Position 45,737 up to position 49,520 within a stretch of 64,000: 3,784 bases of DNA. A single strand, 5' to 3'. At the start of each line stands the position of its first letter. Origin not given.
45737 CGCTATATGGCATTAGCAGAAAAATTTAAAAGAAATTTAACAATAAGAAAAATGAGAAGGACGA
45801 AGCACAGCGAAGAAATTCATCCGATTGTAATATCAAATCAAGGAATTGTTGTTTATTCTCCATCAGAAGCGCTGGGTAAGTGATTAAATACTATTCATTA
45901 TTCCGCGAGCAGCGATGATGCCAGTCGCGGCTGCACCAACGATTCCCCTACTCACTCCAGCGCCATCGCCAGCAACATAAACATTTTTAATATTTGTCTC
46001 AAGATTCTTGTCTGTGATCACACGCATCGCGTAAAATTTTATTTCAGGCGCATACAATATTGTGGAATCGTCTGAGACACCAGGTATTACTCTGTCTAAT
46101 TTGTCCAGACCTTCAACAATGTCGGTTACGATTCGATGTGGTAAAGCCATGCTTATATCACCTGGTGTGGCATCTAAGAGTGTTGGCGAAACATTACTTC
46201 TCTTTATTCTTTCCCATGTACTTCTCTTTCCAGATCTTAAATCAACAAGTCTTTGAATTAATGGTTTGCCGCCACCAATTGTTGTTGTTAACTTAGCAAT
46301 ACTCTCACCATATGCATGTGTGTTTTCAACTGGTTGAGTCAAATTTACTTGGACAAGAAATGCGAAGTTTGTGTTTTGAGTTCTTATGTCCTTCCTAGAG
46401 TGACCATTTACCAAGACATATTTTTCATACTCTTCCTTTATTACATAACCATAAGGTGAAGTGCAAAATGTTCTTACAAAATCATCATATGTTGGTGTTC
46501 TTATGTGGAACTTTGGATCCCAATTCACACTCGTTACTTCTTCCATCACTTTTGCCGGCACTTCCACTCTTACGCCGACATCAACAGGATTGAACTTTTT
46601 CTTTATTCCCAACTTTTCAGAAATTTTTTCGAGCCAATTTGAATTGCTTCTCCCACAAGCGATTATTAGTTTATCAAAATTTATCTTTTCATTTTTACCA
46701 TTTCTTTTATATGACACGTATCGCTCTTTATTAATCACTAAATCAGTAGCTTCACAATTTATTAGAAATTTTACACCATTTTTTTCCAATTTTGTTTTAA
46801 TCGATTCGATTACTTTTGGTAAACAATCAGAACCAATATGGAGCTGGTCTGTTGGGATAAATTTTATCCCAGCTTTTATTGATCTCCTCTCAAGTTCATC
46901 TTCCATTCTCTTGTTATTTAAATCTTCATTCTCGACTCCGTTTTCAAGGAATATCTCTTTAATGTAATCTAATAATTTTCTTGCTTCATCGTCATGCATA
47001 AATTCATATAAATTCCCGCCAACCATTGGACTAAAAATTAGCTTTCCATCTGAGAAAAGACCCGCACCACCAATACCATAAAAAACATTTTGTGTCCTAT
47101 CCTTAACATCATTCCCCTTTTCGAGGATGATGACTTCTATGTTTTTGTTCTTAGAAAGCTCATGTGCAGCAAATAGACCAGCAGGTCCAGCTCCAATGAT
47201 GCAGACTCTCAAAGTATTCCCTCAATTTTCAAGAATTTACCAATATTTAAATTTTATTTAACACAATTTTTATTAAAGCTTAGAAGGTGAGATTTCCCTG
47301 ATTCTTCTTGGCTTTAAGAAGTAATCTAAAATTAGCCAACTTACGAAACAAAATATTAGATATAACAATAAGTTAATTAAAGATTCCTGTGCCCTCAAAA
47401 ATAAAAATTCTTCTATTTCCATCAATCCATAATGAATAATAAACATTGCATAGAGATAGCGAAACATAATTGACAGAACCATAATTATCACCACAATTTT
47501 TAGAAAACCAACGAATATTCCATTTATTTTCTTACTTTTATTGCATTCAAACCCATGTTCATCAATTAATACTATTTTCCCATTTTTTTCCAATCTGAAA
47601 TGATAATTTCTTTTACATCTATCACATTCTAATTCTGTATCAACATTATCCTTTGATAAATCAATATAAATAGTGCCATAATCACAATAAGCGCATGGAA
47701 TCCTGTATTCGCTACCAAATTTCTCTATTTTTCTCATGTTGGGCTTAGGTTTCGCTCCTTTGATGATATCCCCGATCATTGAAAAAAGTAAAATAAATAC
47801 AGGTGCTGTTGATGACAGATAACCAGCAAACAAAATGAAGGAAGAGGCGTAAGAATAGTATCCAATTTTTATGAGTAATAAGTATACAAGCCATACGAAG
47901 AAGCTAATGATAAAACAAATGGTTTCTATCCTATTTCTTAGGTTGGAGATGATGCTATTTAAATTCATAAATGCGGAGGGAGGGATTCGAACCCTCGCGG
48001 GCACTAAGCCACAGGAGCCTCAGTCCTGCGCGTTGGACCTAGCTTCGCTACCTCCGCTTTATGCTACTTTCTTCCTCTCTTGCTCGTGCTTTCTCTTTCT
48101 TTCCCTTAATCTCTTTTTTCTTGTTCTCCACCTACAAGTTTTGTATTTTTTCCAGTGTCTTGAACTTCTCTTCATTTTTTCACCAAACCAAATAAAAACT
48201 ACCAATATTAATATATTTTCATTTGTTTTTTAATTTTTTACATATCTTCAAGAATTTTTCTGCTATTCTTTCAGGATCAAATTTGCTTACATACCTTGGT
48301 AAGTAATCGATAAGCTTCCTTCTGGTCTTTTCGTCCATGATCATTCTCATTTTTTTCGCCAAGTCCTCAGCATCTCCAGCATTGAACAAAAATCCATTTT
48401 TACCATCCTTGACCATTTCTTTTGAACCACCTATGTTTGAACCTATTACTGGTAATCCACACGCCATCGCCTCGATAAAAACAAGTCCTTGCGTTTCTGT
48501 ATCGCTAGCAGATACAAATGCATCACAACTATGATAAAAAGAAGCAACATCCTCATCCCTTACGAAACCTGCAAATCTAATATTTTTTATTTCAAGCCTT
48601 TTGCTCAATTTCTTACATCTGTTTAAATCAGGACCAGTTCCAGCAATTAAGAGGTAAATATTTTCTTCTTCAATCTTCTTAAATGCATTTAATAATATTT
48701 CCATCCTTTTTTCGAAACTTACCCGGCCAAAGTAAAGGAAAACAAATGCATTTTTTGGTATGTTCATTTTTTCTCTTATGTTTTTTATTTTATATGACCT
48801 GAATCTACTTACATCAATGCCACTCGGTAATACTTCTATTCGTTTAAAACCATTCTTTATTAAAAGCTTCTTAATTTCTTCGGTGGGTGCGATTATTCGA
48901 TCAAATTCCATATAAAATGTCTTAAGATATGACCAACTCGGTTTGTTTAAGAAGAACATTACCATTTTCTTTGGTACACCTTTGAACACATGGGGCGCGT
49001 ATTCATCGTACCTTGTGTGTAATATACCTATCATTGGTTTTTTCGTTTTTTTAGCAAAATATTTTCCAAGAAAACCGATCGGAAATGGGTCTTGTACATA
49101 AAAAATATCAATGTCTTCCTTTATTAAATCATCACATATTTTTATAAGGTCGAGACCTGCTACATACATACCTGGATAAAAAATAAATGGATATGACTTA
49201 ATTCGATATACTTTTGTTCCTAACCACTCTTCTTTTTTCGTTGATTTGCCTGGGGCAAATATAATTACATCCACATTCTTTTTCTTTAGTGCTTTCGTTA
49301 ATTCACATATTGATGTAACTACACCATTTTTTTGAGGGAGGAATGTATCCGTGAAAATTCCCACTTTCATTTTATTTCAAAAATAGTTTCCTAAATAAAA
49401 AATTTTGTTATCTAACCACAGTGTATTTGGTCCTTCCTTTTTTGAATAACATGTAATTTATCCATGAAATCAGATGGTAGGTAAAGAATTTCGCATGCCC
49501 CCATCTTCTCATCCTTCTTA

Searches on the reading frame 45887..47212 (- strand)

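Call 87: search_protein_families(library=pfam, proteins=[window:45887-47212:-], max_evalue=0.00001)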
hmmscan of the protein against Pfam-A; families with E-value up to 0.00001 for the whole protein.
window:45887-47212:- (442 aa): 8 families
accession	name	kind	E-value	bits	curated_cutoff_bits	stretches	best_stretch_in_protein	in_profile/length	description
PF07992.20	Pyr_redox_2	-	6.3e-16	59.1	26.1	0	1-35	1-34/291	Pyridine nucleotide-disulphide oxidoreductase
PF21688.3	FAD-depend_C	-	3.2e-12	47.5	27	1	211-390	3-194/197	FAD-dependent protein, C-terminal domain-like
PF01266.30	DAO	-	2.4e-10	40.9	27.9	1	2-201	1-217/353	FAD dependent oxidoreductase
PF03486.20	HI0933_like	-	9.9e-08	32.2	50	0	2-37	2-36/244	HI0933-like protein Rossmann domain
PF13738.12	Pyr_redox_3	-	1.3e-07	31.6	30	0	5-36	2-33/305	Pyridine nucleotide-disulphide oxidoreductase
PF00890.30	FAD_binding_2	-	1.5e-07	31.4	20.4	0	3-36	2-34/414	FAD binding domain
PF01134.28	GIDA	-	3.6e-07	30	22.1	0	387-438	333-383/391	Glucose inhibited division protein A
PF13450.12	NAD_binding_8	-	2.4e-06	28.2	21.9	1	5-36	1-31/68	NAD(P)-binding Rossmann-like domain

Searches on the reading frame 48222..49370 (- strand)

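Call 87: search_protein_families(library=pfam, proteins=[window:48222-49370:-], max_evalue=0.00001)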
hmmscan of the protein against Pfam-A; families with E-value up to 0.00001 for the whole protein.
window:48222-49370:- (383 aa): 5 families
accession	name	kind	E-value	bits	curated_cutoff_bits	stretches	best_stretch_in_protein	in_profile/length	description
PF00534.26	Glycos_transf_1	-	1.4e-44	152.1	26.4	1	196-356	3-168/172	Glycosyl transferases group 1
PF13692.12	Glyco_trans_1_4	-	5.7e-37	127.6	27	1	209-346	2-141/142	Glycosyl transferases group 1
PF13439.12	Glyco_transf_4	-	9.4e-26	91.3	28.5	1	15-189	2-170/170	Glycosyltransferase Family 4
PF13579.12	Glyco_trans_4_4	-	3.6e-08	34.3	29.7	1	15-184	1-158/158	Glycosyl transferase 4-like domain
PF13524.12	Glyco_trans_1_2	-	1.6e-07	31.8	25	1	237-354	14-122/144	Glycosyl transferase-like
